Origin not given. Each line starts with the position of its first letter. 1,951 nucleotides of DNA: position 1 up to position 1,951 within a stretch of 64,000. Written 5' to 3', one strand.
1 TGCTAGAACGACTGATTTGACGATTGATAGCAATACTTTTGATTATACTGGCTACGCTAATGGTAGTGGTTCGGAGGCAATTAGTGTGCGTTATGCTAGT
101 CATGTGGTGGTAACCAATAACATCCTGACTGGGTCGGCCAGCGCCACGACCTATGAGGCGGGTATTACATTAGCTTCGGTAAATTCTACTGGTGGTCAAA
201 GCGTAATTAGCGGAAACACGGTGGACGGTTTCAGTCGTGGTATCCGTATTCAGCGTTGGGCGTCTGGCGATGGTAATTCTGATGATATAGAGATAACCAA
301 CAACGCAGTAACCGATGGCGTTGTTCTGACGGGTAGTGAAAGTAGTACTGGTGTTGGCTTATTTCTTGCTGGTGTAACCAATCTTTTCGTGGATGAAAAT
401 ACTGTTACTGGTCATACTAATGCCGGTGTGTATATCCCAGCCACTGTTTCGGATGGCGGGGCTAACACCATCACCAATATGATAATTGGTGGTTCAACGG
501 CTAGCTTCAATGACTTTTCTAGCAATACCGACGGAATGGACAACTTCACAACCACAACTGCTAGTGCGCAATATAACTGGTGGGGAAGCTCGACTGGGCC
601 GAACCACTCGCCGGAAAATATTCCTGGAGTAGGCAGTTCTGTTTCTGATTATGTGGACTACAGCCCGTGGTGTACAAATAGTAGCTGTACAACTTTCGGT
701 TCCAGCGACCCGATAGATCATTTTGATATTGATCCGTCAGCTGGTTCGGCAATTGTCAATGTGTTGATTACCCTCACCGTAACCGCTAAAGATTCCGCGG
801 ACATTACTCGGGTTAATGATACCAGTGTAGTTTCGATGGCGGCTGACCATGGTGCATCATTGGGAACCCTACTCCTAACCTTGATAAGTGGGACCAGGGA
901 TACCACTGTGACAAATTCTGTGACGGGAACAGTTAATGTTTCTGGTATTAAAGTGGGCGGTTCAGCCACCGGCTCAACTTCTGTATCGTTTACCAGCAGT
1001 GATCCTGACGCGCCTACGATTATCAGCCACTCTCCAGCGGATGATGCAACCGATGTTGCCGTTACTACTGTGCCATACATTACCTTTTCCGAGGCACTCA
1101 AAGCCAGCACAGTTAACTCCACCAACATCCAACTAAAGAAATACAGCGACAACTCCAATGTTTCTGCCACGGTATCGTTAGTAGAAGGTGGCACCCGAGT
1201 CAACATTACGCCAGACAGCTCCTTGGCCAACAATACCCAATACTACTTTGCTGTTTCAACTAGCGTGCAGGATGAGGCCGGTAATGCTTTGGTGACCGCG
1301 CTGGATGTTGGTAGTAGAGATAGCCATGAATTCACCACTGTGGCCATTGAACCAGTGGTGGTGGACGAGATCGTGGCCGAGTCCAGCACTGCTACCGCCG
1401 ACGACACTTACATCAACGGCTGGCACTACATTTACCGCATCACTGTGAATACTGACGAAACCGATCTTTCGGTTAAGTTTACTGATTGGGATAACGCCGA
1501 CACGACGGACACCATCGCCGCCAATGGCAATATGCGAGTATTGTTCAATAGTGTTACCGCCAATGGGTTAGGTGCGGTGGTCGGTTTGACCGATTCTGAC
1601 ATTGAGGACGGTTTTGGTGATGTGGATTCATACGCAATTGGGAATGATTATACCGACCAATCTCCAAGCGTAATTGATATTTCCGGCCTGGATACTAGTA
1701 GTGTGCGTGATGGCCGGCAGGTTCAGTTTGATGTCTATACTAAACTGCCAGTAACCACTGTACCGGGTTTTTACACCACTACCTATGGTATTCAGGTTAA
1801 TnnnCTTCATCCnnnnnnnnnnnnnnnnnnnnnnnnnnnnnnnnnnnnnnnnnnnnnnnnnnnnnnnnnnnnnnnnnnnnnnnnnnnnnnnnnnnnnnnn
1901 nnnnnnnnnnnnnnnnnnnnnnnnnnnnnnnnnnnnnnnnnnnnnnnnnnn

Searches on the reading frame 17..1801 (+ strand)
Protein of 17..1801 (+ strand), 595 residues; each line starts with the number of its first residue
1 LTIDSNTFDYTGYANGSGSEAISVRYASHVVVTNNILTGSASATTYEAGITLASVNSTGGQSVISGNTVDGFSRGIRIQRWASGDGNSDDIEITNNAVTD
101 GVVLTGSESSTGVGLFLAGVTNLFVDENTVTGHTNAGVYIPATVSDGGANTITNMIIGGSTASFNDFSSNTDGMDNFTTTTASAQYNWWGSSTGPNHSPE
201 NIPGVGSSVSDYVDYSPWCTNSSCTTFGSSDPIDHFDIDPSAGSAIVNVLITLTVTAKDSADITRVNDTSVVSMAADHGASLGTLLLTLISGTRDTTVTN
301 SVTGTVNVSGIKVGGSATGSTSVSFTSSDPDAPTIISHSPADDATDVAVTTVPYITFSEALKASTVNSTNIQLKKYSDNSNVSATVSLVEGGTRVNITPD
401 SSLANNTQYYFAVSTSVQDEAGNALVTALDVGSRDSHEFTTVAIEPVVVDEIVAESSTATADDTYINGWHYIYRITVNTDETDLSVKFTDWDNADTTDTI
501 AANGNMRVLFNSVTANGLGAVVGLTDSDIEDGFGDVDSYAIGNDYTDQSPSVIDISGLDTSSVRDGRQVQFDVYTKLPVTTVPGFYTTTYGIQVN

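Call 3: search_protein_families(library=pfam, proteins=[window:17-1801:+], max_evalue=1)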
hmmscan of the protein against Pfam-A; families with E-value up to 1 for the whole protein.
window:17-1801:+ (595 aa): 3 families
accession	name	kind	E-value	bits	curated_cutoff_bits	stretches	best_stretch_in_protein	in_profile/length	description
PF13205.12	Big_5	-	5.4e-20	72.5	23.6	1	329-441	1-105/105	Bacterial Ig-like domain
PF23040.1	PH_SSH1-like_1st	-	0.038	14.4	27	1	392-453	14-75/150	Protein phosphatase Slingshot homolog 1-like, PH domain-like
PF16286.10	DUF4932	-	0.088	12.6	28.7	1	368-452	152-235/332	Domain of unknown function (DUF4932)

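Call 4: search_protein_families(library=ncbifam, proteins=[window:17-1801:+], max_evalue=1)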
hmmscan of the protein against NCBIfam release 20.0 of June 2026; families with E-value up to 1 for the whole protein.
window:17-1801:+ (595 aa): 0 families

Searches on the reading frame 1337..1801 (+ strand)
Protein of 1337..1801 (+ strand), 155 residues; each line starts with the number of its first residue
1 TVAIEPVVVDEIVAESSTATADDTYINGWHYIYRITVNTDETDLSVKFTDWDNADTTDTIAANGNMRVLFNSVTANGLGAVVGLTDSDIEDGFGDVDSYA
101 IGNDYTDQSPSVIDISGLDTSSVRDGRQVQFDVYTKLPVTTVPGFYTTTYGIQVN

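Call 66: search_protein_families(library=pfam, alignment_id=A4, max_evalue=1)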
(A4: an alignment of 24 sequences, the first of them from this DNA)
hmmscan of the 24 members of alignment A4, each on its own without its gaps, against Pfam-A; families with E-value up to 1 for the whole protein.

A. member 1, seq(155 aa): 0 families

B. families by the number of members that match (of 24 scanned): 18 families
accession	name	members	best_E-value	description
PF17638.7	UL42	4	0.0045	HCMV UL42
PF22680.2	Glyco_hydro_123_N_2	3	0.00066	Glycoside hydrolase 123 N-terminal domain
PF10633.15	NPCBM_assoc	3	0.0012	NPCBM-associated, NEW3 domain of alpha-galactosidase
PF16760.10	CBM53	3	0.09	Starch/carbohydrate-binding module (family 53)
PF12915.13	DUF3833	2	0.013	Protein of unknown function (DUF3833)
PF09965.14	DUF2199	1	0.0079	Uncharacterized protein conserved in bacteria (DUF2199)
PF21764.3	Invasin_D4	1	0.028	Invasin, domain 4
PF22414.1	Hia_Tpr_ring_dom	1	0.032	Trimeric autotransporter adhesin, Trp ring domain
PF19294.4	DACZ_N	1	0.037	Diadenylate cyclase, N-terminal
PF20736.2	Glyco_hydro127M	1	0.048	Beta-L-arabinofuranosidase, GH127 middle domain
PF20595.4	pAdhesive_6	1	0.07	Putative adhesive domain (group 6)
PF23764.1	Beta-barrel_GLAA-B_II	1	0.097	GLAA-B beta-barrel domain II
PF17481.7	Phage_sheath_domII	1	0.11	Phage tail sheath protein beta-sandwich domain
PF21463.3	Cry1Ac_dom-VII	1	0.14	Cry1Ac, domain VII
PF17443.8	pXO2-72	1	0.14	Uncharacterized protein pXO2-72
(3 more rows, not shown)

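Call 67: search_solved_structures(query=A4, max_evalue=10)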
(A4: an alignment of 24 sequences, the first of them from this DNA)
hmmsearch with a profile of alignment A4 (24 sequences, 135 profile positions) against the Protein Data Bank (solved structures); distinct sequences matched with E-value up to 10: 8.
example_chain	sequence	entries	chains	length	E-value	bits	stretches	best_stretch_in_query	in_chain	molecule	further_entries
4k4k_A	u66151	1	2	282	0.013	19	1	18-55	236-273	Putative cell adhesion protein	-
4zpu_A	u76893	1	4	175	0.018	18.6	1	82-132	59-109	Lysozyme RrrD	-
3hdf_A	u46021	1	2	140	0.068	16.8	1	82-132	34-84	Lysozyme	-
3hde_A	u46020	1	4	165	0.09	16.4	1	82-132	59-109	Lysozyme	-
2rdg_A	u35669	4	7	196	0.28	14.7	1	53-102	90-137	Superantigen-like protein 11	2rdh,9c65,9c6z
3aix_A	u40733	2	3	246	0.46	14.1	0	39-80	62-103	DNA polymerase sliding clamp C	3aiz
7vf3_B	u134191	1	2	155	0.55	13.8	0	78-115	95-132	Uteroglobin,PB1m7 peptide,Uteroglobin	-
7vg7_B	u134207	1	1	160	0.71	13.5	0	78-115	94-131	Uteroglobin,PB1m6A9 peptide,Uteroglobin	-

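Call 69: find_homologous_proteins(query=window:1337-1801:+, max_evalue=0.001)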
Query window:1337-1801:+ (155 aa): 4 proteins with E <= 0.001 among 38 candidates.
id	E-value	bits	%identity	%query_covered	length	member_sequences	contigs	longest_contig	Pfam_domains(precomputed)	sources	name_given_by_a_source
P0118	4.5e-89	314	96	99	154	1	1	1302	-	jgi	-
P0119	3.0e-59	217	65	100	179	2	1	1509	-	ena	-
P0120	6.6e-50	187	59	99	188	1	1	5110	-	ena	-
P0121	5.9e-28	116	67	57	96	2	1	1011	-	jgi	-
